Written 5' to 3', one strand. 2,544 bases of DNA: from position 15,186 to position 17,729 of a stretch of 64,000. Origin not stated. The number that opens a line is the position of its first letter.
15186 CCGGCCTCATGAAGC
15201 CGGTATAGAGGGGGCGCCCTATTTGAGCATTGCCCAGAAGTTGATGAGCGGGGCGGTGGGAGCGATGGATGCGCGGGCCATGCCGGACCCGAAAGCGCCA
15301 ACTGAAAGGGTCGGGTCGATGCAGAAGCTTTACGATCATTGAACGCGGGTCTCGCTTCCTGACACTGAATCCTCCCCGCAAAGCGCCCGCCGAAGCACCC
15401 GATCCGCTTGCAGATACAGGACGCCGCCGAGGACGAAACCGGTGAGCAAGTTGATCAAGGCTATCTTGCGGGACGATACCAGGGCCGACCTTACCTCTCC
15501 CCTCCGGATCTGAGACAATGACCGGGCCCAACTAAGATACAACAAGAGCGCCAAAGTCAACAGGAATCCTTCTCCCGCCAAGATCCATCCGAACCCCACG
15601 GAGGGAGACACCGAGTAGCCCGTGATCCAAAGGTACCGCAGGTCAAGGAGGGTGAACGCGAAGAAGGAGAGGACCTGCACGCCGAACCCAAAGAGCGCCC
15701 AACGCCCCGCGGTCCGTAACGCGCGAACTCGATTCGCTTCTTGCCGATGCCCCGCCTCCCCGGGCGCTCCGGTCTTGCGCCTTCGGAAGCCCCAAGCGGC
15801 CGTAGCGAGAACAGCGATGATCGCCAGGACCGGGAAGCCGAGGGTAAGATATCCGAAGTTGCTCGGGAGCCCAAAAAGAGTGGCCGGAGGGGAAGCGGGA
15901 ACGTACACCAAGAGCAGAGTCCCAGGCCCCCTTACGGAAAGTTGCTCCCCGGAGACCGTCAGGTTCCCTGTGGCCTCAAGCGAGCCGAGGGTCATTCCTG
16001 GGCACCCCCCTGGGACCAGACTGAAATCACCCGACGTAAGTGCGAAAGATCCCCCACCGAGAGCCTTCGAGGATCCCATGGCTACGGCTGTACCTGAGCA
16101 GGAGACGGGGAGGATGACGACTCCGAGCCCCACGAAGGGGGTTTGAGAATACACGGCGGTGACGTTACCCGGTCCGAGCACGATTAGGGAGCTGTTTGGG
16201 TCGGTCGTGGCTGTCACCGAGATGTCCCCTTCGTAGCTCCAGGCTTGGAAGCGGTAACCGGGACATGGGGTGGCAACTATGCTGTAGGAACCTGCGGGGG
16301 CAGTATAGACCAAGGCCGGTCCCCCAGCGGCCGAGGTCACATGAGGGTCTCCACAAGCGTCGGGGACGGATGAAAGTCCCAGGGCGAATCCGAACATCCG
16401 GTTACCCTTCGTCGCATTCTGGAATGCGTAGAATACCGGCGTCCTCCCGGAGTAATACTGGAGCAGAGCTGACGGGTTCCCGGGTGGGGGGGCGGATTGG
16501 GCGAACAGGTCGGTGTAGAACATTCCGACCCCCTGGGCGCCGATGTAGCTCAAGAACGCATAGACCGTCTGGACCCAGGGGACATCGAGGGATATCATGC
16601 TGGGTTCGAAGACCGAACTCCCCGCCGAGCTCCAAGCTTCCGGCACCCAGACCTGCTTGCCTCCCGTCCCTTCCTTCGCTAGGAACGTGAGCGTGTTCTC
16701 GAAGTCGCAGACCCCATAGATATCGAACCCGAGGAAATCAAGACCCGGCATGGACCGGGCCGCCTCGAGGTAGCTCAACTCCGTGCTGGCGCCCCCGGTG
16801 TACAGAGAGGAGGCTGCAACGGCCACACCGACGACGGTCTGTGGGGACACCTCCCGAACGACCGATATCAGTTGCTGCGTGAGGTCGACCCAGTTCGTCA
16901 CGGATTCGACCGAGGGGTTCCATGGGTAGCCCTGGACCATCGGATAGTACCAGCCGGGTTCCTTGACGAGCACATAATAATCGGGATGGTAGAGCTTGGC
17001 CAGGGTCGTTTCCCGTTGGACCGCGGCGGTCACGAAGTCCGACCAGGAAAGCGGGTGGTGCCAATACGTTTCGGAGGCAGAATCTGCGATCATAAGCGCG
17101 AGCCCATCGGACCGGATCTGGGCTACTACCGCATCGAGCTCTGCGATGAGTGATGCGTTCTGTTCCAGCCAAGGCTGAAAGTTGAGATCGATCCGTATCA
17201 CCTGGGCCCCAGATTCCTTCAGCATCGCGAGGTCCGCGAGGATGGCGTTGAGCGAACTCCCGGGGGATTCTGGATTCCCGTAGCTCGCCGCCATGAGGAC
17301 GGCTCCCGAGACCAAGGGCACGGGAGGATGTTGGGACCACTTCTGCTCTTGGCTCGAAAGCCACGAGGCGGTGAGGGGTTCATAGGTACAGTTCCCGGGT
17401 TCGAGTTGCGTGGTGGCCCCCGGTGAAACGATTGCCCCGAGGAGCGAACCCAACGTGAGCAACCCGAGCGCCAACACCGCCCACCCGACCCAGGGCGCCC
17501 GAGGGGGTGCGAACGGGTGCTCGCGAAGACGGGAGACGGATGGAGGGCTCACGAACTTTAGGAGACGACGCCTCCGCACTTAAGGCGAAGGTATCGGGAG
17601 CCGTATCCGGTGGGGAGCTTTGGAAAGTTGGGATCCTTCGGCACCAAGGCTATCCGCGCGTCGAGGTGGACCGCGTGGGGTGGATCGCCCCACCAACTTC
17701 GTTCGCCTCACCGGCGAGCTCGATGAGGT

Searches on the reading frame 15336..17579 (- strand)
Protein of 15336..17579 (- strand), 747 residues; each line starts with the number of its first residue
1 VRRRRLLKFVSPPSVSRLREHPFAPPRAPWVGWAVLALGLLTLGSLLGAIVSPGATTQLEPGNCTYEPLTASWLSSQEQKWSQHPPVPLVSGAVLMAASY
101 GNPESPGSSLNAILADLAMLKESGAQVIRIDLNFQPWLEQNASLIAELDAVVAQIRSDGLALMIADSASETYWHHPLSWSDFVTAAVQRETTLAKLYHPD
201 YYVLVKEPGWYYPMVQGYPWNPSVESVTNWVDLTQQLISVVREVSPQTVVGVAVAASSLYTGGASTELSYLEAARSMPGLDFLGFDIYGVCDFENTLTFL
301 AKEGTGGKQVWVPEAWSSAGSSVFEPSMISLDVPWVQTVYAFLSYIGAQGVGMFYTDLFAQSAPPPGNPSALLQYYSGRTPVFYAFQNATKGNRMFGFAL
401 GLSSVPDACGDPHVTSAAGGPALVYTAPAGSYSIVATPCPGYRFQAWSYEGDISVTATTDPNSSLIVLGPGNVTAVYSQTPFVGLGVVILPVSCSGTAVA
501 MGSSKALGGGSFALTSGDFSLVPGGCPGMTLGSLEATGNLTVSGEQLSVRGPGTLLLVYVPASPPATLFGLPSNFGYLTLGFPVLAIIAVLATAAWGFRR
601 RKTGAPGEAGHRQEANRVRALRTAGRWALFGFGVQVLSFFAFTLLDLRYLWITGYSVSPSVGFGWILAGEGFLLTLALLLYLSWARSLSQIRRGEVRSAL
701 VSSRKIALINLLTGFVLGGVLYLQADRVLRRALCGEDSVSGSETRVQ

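Call 44: find_encoding_contigs(protein=window:15336-17579:-, flank=10000, max_places=1)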
Protein window:15336-17579:- (747 aa): no gene with exactly this product is on record in the collection.

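Call 72: search_protein_families(library=pfam, proteins=[window:15336-17579:-], max_evalue=0.00001)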
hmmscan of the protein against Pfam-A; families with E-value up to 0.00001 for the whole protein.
window:15336-17579:- (747 aa): 0 families
